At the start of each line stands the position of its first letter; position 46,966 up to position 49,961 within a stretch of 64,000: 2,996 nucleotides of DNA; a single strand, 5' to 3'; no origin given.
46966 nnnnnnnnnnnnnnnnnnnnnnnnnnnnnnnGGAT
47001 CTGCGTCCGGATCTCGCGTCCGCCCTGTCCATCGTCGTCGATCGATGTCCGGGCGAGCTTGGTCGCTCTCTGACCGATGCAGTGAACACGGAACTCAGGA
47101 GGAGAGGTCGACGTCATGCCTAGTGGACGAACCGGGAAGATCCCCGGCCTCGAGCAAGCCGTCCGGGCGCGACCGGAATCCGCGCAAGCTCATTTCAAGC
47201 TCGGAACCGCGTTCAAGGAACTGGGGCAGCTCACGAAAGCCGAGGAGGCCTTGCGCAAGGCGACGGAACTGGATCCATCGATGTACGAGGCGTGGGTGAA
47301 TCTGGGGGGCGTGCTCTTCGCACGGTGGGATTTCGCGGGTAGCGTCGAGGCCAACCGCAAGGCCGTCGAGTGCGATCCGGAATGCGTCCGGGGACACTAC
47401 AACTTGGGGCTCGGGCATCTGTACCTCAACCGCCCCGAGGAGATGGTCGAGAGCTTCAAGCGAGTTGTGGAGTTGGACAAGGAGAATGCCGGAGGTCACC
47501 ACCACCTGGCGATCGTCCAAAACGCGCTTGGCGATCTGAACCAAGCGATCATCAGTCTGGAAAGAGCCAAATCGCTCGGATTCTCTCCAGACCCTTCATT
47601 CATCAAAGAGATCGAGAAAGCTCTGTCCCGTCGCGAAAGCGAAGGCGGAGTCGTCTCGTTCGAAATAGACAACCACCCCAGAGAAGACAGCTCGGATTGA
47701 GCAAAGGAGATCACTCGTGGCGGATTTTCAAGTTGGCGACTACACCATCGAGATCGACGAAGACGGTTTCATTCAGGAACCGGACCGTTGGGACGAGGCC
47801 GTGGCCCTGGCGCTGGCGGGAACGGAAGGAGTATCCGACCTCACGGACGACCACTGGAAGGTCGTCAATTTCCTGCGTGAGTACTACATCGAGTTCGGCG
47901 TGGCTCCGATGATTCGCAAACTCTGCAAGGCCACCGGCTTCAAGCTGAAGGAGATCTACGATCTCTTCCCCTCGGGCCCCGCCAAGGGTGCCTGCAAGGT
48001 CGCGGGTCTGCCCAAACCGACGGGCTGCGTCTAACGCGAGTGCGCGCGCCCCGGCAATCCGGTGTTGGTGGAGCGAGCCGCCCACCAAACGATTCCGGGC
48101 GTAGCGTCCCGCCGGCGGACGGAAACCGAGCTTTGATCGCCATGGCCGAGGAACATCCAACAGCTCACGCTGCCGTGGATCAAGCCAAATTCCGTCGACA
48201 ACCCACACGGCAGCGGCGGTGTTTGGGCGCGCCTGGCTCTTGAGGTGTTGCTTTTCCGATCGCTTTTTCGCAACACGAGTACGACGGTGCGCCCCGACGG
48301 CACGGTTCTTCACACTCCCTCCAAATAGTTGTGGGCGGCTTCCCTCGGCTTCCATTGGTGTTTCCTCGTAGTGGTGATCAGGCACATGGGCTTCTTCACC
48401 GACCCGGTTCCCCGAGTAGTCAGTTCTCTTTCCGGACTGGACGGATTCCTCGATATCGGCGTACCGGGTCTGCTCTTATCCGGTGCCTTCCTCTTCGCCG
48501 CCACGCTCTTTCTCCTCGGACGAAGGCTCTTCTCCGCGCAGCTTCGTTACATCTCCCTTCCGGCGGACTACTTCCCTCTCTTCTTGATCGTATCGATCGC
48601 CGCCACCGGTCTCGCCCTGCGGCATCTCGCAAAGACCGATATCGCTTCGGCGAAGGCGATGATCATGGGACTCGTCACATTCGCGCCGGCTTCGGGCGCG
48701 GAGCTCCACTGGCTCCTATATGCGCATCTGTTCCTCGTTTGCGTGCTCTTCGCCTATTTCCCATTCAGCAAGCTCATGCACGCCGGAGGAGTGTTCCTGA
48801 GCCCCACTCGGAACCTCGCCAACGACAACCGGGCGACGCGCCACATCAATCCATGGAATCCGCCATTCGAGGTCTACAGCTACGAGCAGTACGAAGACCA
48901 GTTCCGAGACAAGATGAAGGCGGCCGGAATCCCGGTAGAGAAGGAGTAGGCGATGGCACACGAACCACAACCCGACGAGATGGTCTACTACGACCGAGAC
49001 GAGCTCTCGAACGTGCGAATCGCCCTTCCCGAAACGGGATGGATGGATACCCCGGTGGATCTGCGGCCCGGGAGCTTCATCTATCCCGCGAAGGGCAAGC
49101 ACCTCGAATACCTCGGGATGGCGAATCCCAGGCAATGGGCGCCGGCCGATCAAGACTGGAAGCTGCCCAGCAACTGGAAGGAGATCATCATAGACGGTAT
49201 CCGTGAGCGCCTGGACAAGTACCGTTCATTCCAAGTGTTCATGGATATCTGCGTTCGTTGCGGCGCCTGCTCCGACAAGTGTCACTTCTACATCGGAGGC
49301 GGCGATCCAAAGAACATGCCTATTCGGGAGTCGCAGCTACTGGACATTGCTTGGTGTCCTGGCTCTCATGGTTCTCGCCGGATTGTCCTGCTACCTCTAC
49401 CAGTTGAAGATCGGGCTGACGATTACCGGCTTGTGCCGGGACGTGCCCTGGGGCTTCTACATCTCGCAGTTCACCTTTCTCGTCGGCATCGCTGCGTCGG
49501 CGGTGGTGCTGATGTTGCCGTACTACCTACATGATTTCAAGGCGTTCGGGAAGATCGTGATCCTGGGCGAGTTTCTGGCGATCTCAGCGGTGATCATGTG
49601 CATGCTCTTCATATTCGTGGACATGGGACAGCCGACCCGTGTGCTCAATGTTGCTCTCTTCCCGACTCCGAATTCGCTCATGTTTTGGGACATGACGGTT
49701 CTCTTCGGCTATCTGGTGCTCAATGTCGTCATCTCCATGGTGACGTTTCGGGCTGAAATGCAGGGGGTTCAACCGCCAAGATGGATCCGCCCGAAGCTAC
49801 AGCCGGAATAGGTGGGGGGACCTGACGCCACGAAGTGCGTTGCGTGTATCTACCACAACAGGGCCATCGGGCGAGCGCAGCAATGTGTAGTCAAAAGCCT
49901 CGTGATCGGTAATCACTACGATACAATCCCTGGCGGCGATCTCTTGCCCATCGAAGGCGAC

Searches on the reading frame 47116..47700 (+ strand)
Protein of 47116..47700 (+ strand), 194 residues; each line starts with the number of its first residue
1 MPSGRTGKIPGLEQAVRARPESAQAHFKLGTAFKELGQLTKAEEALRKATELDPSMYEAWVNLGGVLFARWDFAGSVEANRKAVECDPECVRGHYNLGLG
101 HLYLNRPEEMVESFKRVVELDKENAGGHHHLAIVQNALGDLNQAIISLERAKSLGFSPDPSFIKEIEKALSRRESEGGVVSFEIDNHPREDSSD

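Call 40: search_protein_families(library=pfam, proteins=[window:47116-47700:+], max_evalue=0.001)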
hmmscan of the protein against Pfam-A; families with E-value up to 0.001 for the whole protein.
window:47116-47700:+ (194 aa): 14 families
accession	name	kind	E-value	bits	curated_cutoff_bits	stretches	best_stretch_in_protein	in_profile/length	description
PF13181.12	TPR_8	-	1.4e-18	65.8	25.7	1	23-55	1-33/34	Tetratricopeptide repeat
PF13414.12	TPR_11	-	1.5e-18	66.7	26.8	1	30-68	1-39/42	TPR repeat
PF13432.12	TPR_16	-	2.4e-18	66.6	32.7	2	27-88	1-62/65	Tetratricopeptide repeat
PF00515.34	TPR_1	-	2.4e-18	65.6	27.8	1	23-55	1-33/34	Tetratricopeptide repeat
PF07719.23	TPR_2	-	3e-18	64.8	27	1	23-55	1-33/34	Tetratricopeptide repeat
PF13431.12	TPR_17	-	6.1e-15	54.6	24.4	0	13-44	3-34/34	Tetratricopeptide repeat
PF13424.12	TPR_12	-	8.7e-11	42.3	30.1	0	19-53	41-75/77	Tetratricopeptide repeat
PF13428.12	TPR_14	-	1.5e-10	41.1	23.5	1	24-64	2-42/44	Tetratricopeptide repeat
PF14559.12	TPR_19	-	1.9e-09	38.1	25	1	12-55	14-57/68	Tetratricopeptide repeat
PF13174.12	TPR_6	-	6e-08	33.3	26.3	0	24-54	1-31/33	Tetratricopeptide repeat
PF23914.1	TPR_CcmH_CycH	-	1.4e-06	28.7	42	0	11-68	38-95/158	Cytochrome c-type biogenesis protein H TPR domain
PF02259.29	FAT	-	3.9e-06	26.8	24.2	1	21-71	240-297/343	FAT domain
PF13176.12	TPR_7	-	1.1e-05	25.6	27.9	0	95-123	3-31/36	Tetratricopeptide repeat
PF13374.12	TPR_10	-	0.00062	20.1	27.5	0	62-85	7-30/42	Tetratricopeptide repeat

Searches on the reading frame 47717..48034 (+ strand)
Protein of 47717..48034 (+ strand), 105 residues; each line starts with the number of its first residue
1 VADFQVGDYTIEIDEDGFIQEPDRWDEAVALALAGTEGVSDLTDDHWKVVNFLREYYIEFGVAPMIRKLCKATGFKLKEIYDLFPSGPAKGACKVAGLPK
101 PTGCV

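Call 3: search_protein_families(library=pfam, proteins=[window:47717-48034:+], max_evalue=0.01)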
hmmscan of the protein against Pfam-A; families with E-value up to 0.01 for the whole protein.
window:47717-48034:+ (105 aa): 1 family
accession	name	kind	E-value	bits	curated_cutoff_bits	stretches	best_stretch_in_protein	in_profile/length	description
PF04358.19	DsrC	-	5.6e-38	130.1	24.9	1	6-105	2-107/107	DsrC like protein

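Call 4: search_protein_families(library=ncbifam, proteins=[window:47717-48034:+], max_evalue=0.01)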
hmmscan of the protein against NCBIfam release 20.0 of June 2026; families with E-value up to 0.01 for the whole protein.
window:47717-48034:+ (105 aa): 2 families
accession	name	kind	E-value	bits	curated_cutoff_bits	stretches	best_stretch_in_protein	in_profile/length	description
TIGR03342.1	dsrC_tusE_dsvC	subfamily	1e-35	122.4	53.5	1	5-105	2-108/108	TusE/DsrC/DsvC family sulfur relay protein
NF008562.0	PRK11508.1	equivalog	5.2e-26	90.9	191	1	10-105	8-109/109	sulfurtransferase TusE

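Call 18: find_encoding_contigs(protein=window:47717-48034:+, flank=10000, max_places=8)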
Protein window:47717-48034:+ (105 aa): 7 contigs read that carry it; 6 places shown.
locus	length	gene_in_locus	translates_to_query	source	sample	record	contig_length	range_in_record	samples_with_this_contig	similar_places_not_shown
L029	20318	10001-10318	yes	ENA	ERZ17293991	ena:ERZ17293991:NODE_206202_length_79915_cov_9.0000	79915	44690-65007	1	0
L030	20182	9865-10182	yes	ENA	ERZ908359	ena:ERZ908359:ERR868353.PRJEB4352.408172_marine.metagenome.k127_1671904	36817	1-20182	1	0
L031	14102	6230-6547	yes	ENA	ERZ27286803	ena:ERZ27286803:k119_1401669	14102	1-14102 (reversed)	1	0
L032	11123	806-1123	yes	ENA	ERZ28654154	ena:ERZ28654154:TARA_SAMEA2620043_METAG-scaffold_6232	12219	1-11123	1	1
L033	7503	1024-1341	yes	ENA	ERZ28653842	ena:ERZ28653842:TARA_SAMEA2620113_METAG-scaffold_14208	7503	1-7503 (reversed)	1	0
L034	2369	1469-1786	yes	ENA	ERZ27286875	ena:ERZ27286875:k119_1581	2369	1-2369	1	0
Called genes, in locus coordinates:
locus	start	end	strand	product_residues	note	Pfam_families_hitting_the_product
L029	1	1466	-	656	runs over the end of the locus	PF06439:3keto-disac_hyd (faint)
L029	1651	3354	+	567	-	PF02366:PMT (weak), PF13231:PMT_2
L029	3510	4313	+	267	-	-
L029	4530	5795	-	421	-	PF14306:PUA_2, PF01747:ATP-sulfurylase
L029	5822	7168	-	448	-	PF00890:FAD_binding_2 (weak), PF01266:DAO, PF12831:FAD_oxidored (weak), PF13450:NAD_binding_8, PF13183:Fer4_8, PF13187:Fer4_9 (weak), PF13534:Fer4_17, PF27541:CitB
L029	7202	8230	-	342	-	PF13546:DDE_5, PF04693:DDE_Tnp_2 (faint), PF01609:DDE_Tnp_1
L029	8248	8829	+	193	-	-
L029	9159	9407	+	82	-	-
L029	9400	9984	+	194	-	-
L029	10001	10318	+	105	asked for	PF04358:DsrC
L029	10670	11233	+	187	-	PF02665:Nitrate_red_gam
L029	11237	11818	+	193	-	-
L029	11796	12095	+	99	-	PF03916:NrfD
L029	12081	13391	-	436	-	PF03446:NAD_binding_2 (weak), PF03721:UDPG_MGDP_dh_N, PF00984:UDPG_MGDP_dh, PF03720:UDPG_MGDP_dh_C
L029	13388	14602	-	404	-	PF00072:Response_reg, PF00512:HisKA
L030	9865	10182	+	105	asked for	PF04358:DsrC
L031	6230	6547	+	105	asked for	PF04358:DsrC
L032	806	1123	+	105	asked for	PF04358:DsrC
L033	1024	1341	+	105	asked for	PF04358:DsrC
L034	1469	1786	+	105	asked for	PF04358:DsrC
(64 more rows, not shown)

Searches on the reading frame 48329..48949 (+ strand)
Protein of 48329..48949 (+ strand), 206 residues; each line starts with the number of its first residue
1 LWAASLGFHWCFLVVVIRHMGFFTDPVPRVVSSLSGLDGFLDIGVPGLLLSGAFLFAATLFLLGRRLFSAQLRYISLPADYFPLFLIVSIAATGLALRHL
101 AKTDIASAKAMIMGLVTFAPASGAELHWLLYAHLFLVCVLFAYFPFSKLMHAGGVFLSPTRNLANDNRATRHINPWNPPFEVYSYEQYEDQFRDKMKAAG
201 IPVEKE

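Call 3: search_protein_families(library=pfam, proteins=[window:48329-48949:+], max_evalue=0.01)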
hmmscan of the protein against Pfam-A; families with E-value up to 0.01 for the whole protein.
window:48329-48949:+ (206 aa): 2 families
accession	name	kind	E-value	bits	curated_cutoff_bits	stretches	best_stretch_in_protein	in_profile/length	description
PF02665.19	Nitrate_red_gam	-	7.2e-14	52.4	22.9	1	3-152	46-199/217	Nitrate reductase gamma subunit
PF01970.21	TctA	-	0.0013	17.8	28.9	1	58-152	105-203/423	Tripartite tricarboxylate transporter TctA family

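Call 4: search_protein_families(library=ncbifam, proteins=[window:48329-48949:+], max_evalue=0.01)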
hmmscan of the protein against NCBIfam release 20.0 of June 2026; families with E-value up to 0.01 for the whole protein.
window:48329-48949:+ (206 aa): 6 families
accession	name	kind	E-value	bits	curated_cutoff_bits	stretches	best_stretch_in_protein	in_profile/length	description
NF038037.1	cytob_DsrM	equivalog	3.4e-93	312.3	300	1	1-205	116-320/320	sulfate reduction electron transfer complex DsrMKJOP subunit DsrM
TIGR00351.1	narI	equivalog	1.2e-07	31.8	105.55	1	3-158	50-209/225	respiratory nitrate reductase subunit gamma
NF045716.1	sulf_resp_HmcE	equivalog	0.00044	20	275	0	109-159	156-204/226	sulfate respiration complex protein HmcE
NF038018.1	qmoC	equivalog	0.00045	19.8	300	1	50-151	266-350/360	quinone-interacting membrane-bound oxidoreductase complex subunit QmoC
NF045723.1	memb_anch_TmcC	equivalog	0.00066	19.2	240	0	55-113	120-179/218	TmcC family electron transfer complex membrane anchor subunit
TIGR02484.1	CitB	equivalog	0.0013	17.9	246.6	0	111-171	304-364/372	tricarballylate utilization 4Fe-4S protein TcuB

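Call 23: find_homologous_proteins(query=window:48329-48949:+, max_evalue=1e-30)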
Query window:48329-48949:+ (206 aa): 7927 proteins with E <= 1e-30 among 8000 candidates; the best 120 are listed.
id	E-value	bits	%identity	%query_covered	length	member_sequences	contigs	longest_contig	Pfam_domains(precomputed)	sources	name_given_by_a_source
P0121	4.6e-119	414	100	91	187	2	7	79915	PF02665.20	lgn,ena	-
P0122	6.6e-97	341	73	100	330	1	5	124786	PF02665.20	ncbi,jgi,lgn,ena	-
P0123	2.6e-89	316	69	100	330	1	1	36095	PF02665.20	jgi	jgi:nitrate reductase gamma subunit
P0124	5.0e-87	309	64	100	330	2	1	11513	PF02665.20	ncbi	-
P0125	6.5e-87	309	65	100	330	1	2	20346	PF02665.20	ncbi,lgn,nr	ncbi:MAG: sulfate reduction electron transfer complex DsrMKJOP subunit DsrM [Planctomycetes bacteriu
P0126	4.9e-85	302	64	100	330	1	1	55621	PF02665.20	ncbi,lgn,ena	-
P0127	1.3e-84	301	66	100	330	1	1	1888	PF02665.20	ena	-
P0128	4.3e-84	299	62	100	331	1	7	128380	PF02665.20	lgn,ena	-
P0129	8.5e-84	298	64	100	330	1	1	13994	PF02665.20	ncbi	-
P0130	1.8e-83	297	64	100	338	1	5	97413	PF02665.20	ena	-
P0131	2.2e-83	297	62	100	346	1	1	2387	PF02665.20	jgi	jgi:nitrate reductase gamma subunit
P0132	3.8e-83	296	64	100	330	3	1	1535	PF02665.20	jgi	-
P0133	4.2e-83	296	64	100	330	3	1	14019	PF02665.20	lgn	-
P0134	4.3e-83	296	65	100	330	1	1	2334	PF02665.20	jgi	jgi:nitrate reductase gamma subunit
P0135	4.5e-83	296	64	100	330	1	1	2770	PF02665.20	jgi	-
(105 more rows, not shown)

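Call 24: find_encoding_contigs(protein=P0122, flank=10000, max_places=2)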
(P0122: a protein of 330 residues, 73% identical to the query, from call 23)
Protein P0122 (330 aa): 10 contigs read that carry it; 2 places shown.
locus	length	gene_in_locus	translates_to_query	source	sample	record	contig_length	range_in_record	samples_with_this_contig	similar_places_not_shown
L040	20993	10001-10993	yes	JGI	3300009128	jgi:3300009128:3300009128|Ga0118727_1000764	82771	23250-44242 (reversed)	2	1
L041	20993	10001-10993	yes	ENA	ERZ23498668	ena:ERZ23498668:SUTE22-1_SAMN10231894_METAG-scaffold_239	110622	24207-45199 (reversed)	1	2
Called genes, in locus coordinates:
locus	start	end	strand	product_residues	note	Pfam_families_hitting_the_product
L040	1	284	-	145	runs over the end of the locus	PF00037:Fer4 (faint), PF13237:Fer4_10 (faint), PF12838:Fer4_7, PF13187:Fer4_9, PF12139:APS-reductase_C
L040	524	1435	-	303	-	PF00126:HTH_1, PF03466:LysR_substrate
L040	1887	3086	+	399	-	PF03460:NIR_SIR_ferr, PF01077:NIR_SIR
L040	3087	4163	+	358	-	PF03460:NIR_SIR_ferr, PF01077:NIR_SIR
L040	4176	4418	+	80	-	-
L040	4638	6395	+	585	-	PF14691:Fer4_20, PF00070:Pyr_redox (faint), PF00890:FAD_binding_2 (weak), PF01266:DAO, PF01946:Thi4 (weak), PF07992:Pyr_redox_2, PF12831:FAD_oxidored (weak), PF13450:NAD_binding_8, +1 more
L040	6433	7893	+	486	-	PF01656:CbiA, PF13500:AAA_26 (weak), PF07685:GATase_3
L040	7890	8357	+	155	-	-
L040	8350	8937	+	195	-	-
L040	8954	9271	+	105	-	PF04358:DsrC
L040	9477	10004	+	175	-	PF14361:RsbRD_N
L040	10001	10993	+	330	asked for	PF02665:Nitrate_red_gam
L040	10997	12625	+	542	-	PF12838:Fer4_7 (faint), PF13183:Fer4_8, PF13237:Fer4_10 (faint), PF13534:Fer4_17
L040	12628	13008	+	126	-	-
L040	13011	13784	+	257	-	PF13247:Fer4_11, PF12837:Fer4_6 (weak), PF13237:Fer4_10 (weak), PF12838:Fer4_7 (weak), PF13187:Fer4_9 (weak)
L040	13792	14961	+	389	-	PF03916:NrfD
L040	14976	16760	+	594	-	PF13241:NAD_binding_7, PF00590:TP_methylase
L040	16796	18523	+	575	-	PF01266:DAO (faint), PF07992:Pyr_redox_2, PF13738:Pyr_redox_3 (faint), PF00070:Pyr_redox, PF02852:Pyr_redox_dim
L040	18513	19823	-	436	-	PF03446:NAD_binding_2, PF03721:UDPG_MGDP_dh_N, PF00984:UDPG_MGDP_dh, PF03720:UDPG_MGDP_dh_C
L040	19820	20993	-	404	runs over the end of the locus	PF00072:Response_reg, PF00512:HisKA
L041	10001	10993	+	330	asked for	PF02665:Nitrate_red_gam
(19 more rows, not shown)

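Call 40: search_protein_families(library=pfam, proteins=[L040:4176-4418:+, L040:4638-6395:+, L040:7890-8357:+, L040:8350-8937:+, L040:9477-10004:+, L040:12628-13008:+], max_evalue=0.001)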
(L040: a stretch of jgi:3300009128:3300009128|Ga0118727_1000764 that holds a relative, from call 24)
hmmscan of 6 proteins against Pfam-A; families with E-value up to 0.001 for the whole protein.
L040:4176-4418:+ (80 aa): 0 families

L040:4638-6395:+ (585 aa): 13 families
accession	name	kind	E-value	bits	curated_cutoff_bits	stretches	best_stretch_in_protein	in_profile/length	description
PF07992.20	Pyr_redox_2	-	8.4e-30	104.6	26.1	1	140-450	2-291/291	Pyridine nucleotide-disulphide oxidoreductase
PF14691.11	Fer4_20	-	2.6e-14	53.4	25.8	1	36-121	29-108/113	Dihydroprymidine dehydrogenase domain II, 4Fe-4S cluster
PF13450.12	NAD_binding_8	-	1.1e-10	42.1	21.9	1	143-178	1-36/68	NAD(P)-binding Rossmann-like domain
PF00070.33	Pyr_redox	-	1.7e-10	41.7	22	1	140-172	1-33/82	Pyridine nucleotide-disulphide oxidoreductase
PF01266.30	DAO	-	4.1e-09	36.9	27.9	1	140-173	1-34/353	FAD dependent oxidoreductase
PF13738.12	Pyr_redox_3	-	4.1e-08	33.3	30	0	143-169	2-29/305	Pyridine nucleotide-disulphide oxidoreductase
PF00890.30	FAD_binding_2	-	1e-06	28.7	20.4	1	141-176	2-37/414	FAD binding domain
PF01946.23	Thi4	-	1e-06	28.6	26.2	1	138-177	17-57/235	Thi4 family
PF12831.13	FAD_oxidored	-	2.1e-06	27.7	27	1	141-177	2-38/416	FAD dependent oxidoreductase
PF03486.20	HI0933_like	-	1.8e-05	24.8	50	1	140-174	2-36/244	HI0933-like protein Rossmann domain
PF01593.30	Amino_oxidase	-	3.7e-05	23.6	19.8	1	149-175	2-28/443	Flavin containing amine oxidoreductase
PF01494.25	FAD_binding_3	-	0.00036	20.3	22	1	140-171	3-34/349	FAD binding domain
PF01134.28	GIDA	-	0.00062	19.4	22.1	1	140-167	1-28/391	Glucose inhibited division protein A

L040:7890-8357:+ (155 aa): 0 families

L040:8350-8937:+ (195 aa): 12 families
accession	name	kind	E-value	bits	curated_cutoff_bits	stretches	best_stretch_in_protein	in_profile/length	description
PF13432.12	TPR_16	-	3.6e-15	56.5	32.7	2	6-56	13-63/65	Tetratricopeptide repeat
PF00515.34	TPR_1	-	6e-15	54.8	27.8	1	26-56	3-33/34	Tetratricopeptide repeat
PF13431.12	TPR_17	-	2.8e-14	52.6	24.4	1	13-44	2-33/34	Tetratricopeptide repeat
PF13181.12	TPR_8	-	8.2e-13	47.9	25.7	0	26-56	3-33/34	Tetratricopeptide repeat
PF13414.12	TPR_11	-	1e-12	47.9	26.8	0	10-38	14-42/42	TPR repeat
PF07719.23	TPR_2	-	6.7e-12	45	27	1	25-56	2-33/34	Tetratricopeptide repeat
PF14559.12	TPR_19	-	1e-07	32.6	25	0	36-79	3-46/68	Tetratricopeptide repeat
PF13424.12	TPR_12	-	9.4e-07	29.4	30.1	0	21-54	42-75/77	Tetratricopeptide repeat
PF13428.12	TPR_14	-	2.7e-06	28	23.5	0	26-65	3-42/44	Tetratricopeptide repeat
PF13174.12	TPR_6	-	1.8e-05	25.5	26.3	0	26-55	2-31/33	Tetratricopeptide repeat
PF23914.1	TPR_CcmH_CycH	-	2.3e-05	24.7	42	1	36-153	28-148/158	Cytochrome c-type biogenesis protein H TPR domain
PF24575.1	TPR_Slam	-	0.00043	21.1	35.2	0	20-70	43-93/104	Surface lipoprotein assembly modifier, N-terminal TPR repeats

L040:9477-10004:+ (175 aa): 1 family
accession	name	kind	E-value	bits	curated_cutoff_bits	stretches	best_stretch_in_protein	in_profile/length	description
PF14361.12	RsbRD_N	-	9.4e-11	42.8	24.3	1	7-103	7-103/104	RsbT co-antagonist protein rsbRD N-terminal domain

L040:12628-13008:+ (126 aa): 0 families

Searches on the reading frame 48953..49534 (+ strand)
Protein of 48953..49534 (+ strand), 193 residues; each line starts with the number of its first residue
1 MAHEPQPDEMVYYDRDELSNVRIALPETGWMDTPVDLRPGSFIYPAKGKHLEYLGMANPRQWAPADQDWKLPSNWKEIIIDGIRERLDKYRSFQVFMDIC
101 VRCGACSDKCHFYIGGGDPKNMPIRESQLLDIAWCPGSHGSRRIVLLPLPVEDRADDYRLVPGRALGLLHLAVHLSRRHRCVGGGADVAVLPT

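Call 3: search_protein_families(library=pfam, proteins=[window:48953-49534:+], max_evalue=0.01)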
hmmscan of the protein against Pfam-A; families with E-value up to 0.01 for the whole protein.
window:48953-49534:+ (193 aa): 1 family
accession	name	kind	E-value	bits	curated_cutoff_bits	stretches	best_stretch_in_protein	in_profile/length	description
PF13183.11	Fer4_8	-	0.00028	21.8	27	1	97-128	2-33/68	4Fe-4S dicluster domain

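Call 4: search_protein_families(library=ncbifam, proteins=[window:48953-49534:+], max_evalue=0.01)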
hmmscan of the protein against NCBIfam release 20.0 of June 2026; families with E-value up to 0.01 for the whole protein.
window:48953-49534:+ (193 aa): 5 families
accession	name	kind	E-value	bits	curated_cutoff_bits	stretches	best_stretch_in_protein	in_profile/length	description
NF045796.1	DsrK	equivalog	1.1e-31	110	400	1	57-130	9-82/453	sulfate reduction electron transfer complex DsrMKJOP subunit DsrK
NF045724.1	ferredox_TmcB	equivalog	1.1e-05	24.2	735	1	92-125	35-69/430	electron transfer complex ferredoxin TmcB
NF045711.1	sulf_resp_HmcF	equivalog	0.00091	18.1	750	1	93-125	55-88/457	sulfate respiration complex iron-sulfur protein HmcF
NF058577.1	FdxA_fam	equivalog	0.0035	17.5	65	1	95-110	33-48/52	4Fe-4S ferredoxin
TIGR01950.1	SoxR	equivalog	0.0067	16.2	116.9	1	59-113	71-123/142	redox-sensitive transcriptional activator SoxR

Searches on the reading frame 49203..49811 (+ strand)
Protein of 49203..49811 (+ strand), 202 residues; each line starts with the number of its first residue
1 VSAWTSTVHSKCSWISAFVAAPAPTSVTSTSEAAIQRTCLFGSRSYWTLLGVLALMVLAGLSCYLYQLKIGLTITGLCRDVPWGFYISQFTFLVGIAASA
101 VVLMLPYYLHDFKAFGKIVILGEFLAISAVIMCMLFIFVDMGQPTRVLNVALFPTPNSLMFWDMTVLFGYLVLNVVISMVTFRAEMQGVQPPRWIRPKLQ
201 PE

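Call 3: search_protein_families(library=pfam, proteins=[window:49203-49811:+], max_evalue=0.01)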
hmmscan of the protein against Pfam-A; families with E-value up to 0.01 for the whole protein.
window:49203-49811:+ (202 aa): 1 family
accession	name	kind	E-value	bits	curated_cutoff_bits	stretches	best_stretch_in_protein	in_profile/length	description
PF03916.19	NrfD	-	8.3e-20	72.1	25.8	1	79-189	7-120/313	Polysulphide reductase, NrfD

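Call 4: search_protein_families(library=ncbifam, proteins=[window:49203-49811:+], max_evalue=0.01)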
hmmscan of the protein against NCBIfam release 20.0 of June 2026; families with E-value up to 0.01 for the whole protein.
window:49203-49811:+ (202 aa): 2 families
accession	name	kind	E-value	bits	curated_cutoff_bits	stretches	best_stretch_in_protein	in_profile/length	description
NF045798.1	DsrP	equivalog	1.3e-58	199.1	350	1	38-185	4-147/346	sulfate reduction electron transfer complex DsrMKJOP subunit DsrP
NF011568.0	PRK14992.1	equivalog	2.1e-07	30.6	314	1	79-181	15-119/341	tetrathionate reductase subunit TtrC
